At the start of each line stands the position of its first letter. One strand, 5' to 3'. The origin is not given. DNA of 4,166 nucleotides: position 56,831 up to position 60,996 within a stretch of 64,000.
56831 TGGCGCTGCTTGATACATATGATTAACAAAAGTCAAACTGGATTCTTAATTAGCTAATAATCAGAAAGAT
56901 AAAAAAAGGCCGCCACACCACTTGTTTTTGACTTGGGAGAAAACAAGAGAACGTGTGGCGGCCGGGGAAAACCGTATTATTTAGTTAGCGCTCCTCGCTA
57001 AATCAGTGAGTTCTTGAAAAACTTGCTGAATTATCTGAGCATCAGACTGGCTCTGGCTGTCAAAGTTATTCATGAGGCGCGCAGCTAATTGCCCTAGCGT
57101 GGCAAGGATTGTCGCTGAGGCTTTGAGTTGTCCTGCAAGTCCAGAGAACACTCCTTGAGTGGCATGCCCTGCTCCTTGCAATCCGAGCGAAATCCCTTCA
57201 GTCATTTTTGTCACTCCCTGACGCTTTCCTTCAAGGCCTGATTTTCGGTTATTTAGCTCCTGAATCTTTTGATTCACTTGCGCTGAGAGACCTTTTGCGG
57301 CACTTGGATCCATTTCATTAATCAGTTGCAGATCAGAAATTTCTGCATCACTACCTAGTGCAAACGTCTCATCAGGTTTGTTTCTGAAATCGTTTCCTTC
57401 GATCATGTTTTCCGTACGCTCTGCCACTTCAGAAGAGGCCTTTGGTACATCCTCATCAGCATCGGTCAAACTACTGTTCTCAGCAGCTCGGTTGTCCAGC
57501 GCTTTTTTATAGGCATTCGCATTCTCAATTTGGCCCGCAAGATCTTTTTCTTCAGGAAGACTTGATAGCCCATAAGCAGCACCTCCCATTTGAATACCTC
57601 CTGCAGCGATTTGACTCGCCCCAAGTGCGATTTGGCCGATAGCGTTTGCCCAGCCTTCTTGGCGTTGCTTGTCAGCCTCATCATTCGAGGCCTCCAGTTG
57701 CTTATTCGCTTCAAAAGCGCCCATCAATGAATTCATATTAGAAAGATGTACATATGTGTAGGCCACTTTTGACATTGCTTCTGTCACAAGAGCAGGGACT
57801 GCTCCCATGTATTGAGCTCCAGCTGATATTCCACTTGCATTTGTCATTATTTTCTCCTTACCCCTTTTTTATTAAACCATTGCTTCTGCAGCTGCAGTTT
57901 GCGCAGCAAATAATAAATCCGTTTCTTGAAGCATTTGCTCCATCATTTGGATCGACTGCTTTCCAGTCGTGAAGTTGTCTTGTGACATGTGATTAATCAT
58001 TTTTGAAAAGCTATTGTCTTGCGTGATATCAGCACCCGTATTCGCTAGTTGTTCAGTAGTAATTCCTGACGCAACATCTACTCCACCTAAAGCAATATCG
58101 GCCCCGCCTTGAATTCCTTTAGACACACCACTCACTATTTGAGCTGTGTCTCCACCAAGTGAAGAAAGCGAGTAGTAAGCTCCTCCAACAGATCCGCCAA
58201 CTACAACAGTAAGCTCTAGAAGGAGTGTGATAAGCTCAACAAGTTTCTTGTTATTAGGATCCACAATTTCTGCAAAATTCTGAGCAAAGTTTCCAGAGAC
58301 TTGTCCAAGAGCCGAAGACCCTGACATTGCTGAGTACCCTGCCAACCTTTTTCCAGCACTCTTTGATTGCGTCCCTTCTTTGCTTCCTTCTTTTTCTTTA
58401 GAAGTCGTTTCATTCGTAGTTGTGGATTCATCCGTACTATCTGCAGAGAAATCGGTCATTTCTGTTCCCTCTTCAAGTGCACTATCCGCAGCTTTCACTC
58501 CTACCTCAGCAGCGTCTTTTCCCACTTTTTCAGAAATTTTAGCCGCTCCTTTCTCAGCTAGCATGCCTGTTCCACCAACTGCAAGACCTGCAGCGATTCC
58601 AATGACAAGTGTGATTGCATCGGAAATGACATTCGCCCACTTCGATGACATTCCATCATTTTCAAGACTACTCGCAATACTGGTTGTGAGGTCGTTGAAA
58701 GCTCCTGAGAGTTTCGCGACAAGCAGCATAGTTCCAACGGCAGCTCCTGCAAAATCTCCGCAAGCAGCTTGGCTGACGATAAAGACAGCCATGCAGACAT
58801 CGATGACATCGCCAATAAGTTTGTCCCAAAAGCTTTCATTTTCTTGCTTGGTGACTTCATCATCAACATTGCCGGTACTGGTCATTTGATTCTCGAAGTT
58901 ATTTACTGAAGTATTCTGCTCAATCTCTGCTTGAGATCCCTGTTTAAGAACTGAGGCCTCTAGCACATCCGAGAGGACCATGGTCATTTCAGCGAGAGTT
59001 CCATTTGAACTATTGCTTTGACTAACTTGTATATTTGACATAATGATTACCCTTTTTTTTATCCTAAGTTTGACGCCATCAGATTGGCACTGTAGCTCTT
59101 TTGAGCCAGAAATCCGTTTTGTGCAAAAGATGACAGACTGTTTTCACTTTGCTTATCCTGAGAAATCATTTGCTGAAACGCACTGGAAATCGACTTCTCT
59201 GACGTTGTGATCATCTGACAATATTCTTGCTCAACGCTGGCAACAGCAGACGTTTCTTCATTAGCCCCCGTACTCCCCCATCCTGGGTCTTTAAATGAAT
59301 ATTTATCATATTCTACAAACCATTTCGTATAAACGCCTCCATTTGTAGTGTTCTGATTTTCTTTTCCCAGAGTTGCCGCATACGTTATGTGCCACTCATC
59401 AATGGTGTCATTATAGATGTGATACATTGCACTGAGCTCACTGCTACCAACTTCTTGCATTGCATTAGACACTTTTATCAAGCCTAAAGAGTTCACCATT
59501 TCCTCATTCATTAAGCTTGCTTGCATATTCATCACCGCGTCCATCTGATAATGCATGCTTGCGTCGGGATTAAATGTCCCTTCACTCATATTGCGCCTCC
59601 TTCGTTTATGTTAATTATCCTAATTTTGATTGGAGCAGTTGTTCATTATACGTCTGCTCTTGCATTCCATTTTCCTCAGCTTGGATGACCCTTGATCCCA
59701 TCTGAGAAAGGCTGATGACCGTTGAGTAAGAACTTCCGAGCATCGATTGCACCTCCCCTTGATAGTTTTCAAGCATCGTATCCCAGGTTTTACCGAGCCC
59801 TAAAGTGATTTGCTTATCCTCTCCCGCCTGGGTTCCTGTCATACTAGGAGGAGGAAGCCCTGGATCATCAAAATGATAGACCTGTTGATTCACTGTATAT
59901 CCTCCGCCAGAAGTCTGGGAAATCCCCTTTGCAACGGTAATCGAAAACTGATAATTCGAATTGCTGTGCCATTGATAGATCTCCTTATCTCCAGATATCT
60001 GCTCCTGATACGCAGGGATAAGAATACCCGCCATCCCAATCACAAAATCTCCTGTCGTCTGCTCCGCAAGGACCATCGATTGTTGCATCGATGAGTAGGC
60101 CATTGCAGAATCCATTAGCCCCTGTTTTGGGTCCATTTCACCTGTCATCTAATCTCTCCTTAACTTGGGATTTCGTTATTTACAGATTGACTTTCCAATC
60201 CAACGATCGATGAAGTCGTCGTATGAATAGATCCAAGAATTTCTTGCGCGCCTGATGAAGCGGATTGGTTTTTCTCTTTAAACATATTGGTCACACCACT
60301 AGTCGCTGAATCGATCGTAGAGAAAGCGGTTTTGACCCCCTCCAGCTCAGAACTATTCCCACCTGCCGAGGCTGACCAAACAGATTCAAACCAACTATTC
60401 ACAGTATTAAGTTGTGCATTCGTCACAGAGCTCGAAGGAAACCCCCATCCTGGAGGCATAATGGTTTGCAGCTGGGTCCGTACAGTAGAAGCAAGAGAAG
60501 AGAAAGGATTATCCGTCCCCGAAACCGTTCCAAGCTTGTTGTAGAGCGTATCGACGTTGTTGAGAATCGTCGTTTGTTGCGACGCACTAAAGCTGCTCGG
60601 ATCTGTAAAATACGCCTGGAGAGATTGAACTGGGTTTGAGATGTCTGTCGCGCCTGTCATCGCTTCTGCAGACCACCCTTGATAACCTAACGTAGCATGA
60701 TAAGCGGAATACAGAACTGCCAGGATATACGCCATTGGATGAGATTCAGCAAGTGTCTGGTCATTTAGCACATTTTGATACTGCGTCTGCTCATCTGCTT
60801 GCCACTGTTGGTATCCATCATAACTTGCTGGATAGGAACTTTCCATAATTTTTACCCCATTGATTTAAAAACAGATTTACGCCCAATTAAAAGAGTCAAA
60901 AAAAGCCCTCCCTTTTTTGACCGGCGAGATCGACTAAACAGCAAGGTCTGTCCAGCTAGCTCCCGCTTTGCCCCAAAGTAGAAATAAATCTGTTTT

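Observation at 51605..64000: Three tandem paralogous operons laid out like T3SS tip/chaperone/translocator loci (lcrGVH-yopBD, pcrGVH-popBD, espADB)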

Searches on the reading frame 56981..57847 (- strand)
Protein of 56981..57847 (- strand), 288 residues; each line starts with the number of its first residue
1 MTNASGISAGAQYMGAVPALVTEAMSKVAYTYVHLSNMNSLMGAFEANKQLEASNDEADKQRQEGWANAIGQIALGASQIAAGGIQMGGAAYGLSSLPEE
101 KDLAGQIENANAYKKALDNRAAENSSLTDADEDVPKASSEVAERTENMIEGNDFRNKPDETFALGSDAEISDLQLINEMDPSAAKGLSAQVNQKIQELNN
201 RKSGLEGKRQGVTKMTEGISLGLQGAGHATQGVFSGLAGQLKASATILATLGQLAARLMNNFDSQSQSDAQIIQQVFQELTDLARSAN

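Call 3: search_protein_families(library=pfam, proteins=[window:56981-57847:-], max_evalue=1)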
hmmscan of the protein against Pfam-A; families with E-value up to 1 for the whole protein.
window:56981-57847:- (288 aa): 1 family
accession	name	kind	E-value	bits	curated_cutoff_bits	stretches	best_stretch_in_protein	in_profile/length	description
PF10796.14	Anti-adapt_IraP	-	0.67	11.1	23.2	0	174-202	35-63/86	Sigma-S stabilisation anti-adaptor protein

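Call 4: search_protein_families(library=ncbifam, proteins=[window:56981-57847:-], max_evalue=1)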
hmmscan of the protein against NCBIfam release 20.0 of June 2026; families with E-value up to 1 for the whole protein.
window:56981-57847:- (288 aa): 0 families

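Call 11: search_solved_structures(query=window:56981-57847:-, max_evalue=10)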
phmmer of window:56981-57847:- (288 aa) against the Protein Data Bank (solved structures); distinct sequences matched with E-value up to 10: 3.
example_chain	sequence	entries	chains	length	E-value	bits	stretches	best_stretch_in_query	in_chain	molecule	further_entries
7wkq_A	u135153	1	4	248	0.79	12.5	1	135-200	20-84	halohydrin dehalogenase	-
1wjm_A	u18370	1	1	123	0.86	12.3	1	3-70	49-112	beta-spectrin III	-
3bjn_A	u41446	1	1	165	1.5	11.6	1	17-93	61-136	Transcriptional regulator, putative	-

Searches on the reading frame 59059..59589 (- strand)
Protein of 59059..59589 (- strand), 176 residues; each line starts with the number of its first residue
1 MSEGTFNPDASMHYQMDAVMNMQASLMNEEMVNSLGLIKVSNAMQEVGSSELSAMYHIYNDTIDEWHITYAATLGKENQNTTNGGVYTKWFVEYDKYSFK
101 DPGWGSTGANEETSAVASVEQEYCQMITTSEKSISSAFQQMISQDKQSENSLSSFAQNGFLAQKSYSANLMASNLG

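Call 3: search_protein_families(library=pfam, proteins=[window:59059-59589:-], max_evalue=1)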
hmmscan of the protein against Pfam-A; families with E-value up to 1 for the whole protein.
window:59059-59589:- (176 aa): 0 families

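Call 4: search_protein_families(library=ncbifam, proteins=[window:59059-59589:-], max_evalue=1)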
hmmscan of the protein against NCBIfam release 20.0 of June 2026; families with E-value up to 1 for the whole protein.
window:59059-59589:- (176 aa): 0 families

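Call 78: predict_structure(alignment_id=A10)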
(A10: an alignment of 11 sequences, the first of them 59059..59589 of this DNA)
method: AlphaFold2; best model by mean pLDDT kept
length: 176 residues; sequences in the alignment: 11
mean_pLDDT: 51.1   pTM: 0.24
mean pLDDT of the five models: 51.1, 50.6, 50.1, 49.1, 43.4
residues with pLDDT >= 90: 0; 70-90: 22; 50-70: 31; < 50: 123
segments of 3 or more residues with pLDDT < 50: 1-48, 101-128, 130-143, 151-176
pLDDT, mean of each block of 10 residues (from residue 1): 43 46 45 44 47 51 56 80 81 64 44 45 47 44 48 46 45 42
secondary structure, 60 per line:
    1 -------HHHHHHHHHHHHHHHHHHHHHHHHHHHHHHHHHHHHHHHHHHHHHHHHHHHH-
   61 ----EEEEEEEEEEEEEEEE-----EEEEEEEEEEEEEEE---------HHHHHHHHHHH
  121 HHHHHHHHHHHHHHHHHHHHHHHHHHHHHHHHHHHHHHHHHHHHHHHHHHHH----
elements in order: H8-59 E65-80 E86-100 H110-172

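Call 82: fold_search(model_id=the predicted structure, library=pdb)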
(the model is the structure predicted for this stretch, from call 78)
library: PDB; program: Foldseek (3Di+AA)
matches with E <= 10: 466; with E <= 0.001: 0
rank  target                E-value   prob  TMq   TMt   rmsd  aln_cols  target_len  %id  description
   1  8r3k_B                5.0e-01  0.35  0.13  0.05   7.4        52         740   12  Influenza A/H7N9 polymerase in self-stalled pre-termination state, with Pol II pS5 CTD peptide mimic bound in site 1A/ (released 2024-02-21)
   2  7pzy_x                5.3e-01  0.35  0.16  0.16  18.4        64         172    6  Structure of the vacant Candida albicans 80S ribosome (released 2022-05-18)
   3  8eui_P                5.3e-01  0.35  0.16  0.16  17.9        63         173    8  Ytm1 associated nascent 60S ribosome (-fkbp39) State 3 (released 2022-11-30)
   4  9j9h_W                6.4e-01  0.28  0.15  0.15  17.7        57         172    9  High-resolution cryo-EM structure of the Plasmodium falciparum 80S ribosome bound to RACK1 and E-tRNA (released 2025-06-04)
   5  8oj3_x                6.8e-01  0.30  0.16  0.16  16.9        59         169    3  Crystal structure of the Candida albicans 80S ribosome in complex with geneticin G418 (rotated state) (released 2024-10-09)
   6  6ylg_P                6.8e-01  0.30  0.15  0.15  17.1        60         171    7  Rix1-Rea1 pre-60S particle - 60S core, body 1 (rigid body refinement) (released 2020-07-29)
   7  8pnq_B                6.8e-01  0.30  0.14  0.05   7.4        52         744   12  Influenza A/H7N9 polymerase in elongation state with continuous Pol II pS5 CTD peptide mimic bound in site 1A/2A (released 2024-02-21)
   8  6yly_P                6.8e-01  0.21  0.14  0.14  16.8        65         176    6  pre-60S State NE2 (TAP-Flag-Nop53) (released 2020-07-29)
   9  8oh6_x                7.3e-01  0.30  0.16  0.16  17.3        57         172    7  Crystal structure of the Candida albicans 80S ribosome in complex with Paromomycin (500umol) (released 2024-10-02)
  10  8oi5_x                7.3e-01  0.28  0.16  0.16  17.0        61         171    6  Crystal structure of the Candida albicans 80S ribosome in complex with Paromomycin (2mM) (released 2024-10-09)
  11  8c3a_BK               7.3e-01  0.28  0.16  0.16  17.3        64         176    5  Crystal structure of ailanthone bound to the Candida albicans 80S ribosome (released 2024-01-10)
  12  6szu_B                7.3e-01  0.28  0.13  0.05   7.4        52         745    8  Bat Influenza A polymerase pre-termination complex with pyrophosphate using 44-mer vRNA template with mutated oligo(U) (released 2020-04-15)
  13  6ylx_P                7.7e-01  0.25  0.15  0.15  16.6        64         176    5  pre-60S State NE1 (TAP-Flag-Nop53) (released 2020-07-29)
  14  8pfr_QO               7.7e-01  0.23  0.15  0.15  17.9        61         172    5  Mouse RPL39L integrated into the yeast 60S ribosomal subunit (released 2024-06-26)
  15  3jbn_AW               8.2e-01  0.21  0.15  0.15  17.2        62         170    5  Cryo-electron microscopy reconstruction of the Plasmodium falciparum 80S ribosome bound to P-tRNA (released 2015-10-14)
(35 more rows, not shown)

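Call 94: search_solved_structures(query=A10, max_evalue=10)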
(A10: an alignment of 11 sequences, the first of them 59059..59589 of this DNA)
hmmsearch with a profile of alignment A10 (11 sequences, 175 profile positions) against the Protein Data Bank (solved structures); distinct sequences matched with E-value up to 10: 2.
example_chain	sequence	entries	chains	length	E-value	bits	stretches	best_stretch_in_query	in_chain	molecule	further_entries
6if6_A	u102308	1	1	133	0.28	14.3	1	69-145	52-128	Protein SflA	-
9lx1_A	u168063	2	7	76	0.49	13.6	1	107-152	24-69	anti-CRISPR-associated protein, Aca7 | anti-CRISPR-associated protein Aca7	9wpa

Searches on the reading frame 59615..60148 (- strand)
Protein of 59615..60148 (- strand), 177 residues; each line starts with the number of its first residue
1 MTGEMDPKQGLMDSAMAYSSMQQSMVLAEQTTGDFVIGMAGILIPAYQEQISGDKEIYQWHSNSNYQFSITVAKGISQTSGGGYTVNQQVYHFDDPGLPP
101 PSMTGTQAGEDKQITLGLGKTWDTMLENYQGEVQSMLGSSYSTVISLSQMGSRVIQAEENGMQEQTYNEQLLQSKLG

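Call 3: search_protein_families(library=pfam, proteins=[window:59615-60148:-], max_evalue=1)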
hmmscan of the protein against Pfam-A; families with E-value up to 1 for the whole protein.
window:59615-60148:- (177 aa): 0 families

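Call 4: search_protein_families(library=ncbifam, proteins=[window:59615-60148:-], max_evalue=1)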
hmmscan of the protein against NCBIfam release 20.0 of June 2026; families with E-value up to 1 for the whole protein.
window:59615-60148:- (177 aa): 1 family
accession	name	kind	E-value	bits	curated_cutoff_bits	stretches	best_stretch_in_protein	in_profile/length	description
NF010366.0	PRK13795.1-1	equivalog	0.18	9.9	745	1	51-90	500-539/667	hypothetical protein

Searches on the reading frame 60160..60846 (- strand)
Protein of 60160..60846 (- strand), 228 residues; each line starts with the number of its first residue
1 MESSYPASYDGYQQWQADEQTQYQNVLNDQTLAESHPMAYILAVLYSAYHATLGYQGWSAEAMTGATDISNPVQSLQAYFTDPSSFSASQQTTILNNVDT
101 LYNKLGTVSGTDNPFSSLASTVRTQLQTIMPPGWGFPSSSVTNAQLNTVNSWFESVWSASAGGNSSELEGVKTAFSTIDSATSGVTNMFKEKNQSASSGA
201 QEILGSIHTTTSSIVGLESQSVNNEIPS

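Call 3: search_protein_families(library=pfam, proteins=[window:60160-60846:-], max_evalue=1)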
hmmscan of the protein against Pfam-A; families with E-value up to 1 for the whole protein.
window:60160-60846:- (228 aa): 0 families

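Call 4: search_protein_families(library=ncbifam, proteins=[window:60160-60846:-], max_evalue=1)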
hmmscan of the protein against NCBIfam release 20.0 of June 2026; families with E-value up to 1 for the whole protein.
window:60160-60846:- (228 aa): 1 family
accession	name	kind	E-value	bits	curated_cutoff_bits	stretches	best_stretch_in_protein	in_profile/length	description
NF045481.1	Endoglyc_F3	equivalog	0.044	13.2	450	1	51-100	144-191/290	endo-beta-N-acetylglucosaminidase F3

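Call 96: search_solved_structures(query=A12, max_evalue=10)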
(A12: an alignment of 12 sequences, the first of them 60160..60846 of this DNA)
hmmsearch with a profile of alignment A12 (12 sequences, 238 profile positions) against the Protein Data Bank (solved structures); distinct sequences matched with E-value up to 10: 10.
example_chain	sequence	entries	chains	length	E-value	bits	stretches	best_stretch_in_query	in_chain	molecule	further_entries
5cj0_A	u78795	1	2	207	0.075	15.9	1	33-103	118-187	Xrcc4-MYH7-(1631-1692) chimera protein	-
5wwo_C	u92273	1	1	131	0.17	14.7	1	80-128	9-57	Protein LTV1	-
5yl9_A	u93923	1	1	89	0.49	13.2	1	176-207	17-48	Spike glycoprotein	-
6nhr_B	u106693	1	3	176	0.59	13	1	168-223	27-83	Hemagglutinin HA2 chain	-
8ohn_A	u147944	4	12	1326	1.2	11.9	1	176-229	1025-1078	Spike glycoprotein | Spike glycoprotein,General control transcription factor GCN4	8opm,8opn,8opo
5zuv_A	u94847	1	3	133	1.2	11.9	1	176-202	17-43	Spike glycoprotein,Spike glycoprotein,inhibitor EK1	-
8y7x_B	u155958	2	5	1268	1.6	11.5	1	176-229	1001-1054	Spike glycoprotein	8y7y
9nba_G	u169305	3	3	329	1.7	11.5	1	95-148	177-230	AUGMIN subunit 7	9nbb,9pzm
9r1q_A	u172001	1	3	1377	1.9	11.3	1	159-227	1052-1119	Spike protein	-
9jmh_A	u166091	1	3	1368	3.6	10.4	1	72-152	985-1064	Spike glycoprotein,Fibritin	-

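Call 97: search_protein_families(library=pfam, alignment_id=A12, max_evalue=0.05)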
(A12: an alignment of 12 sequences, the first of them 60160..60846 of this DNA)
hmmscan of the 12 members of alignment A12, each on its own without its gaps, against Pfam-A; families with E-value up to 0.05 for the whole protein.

A. member 1, window:60160-60846:- (228 aa): 0 families

B. families by the number of members that match (of 12 scanned): 2 families
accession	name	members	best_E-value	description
PF13093.11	FTA4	2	0.00038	Kinetochore complex Fta4 of Sim4 subunit, or CENP-50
PF23052.1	KH_N4BP1_2nd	1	0.049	N4BP1, second type I KH-domain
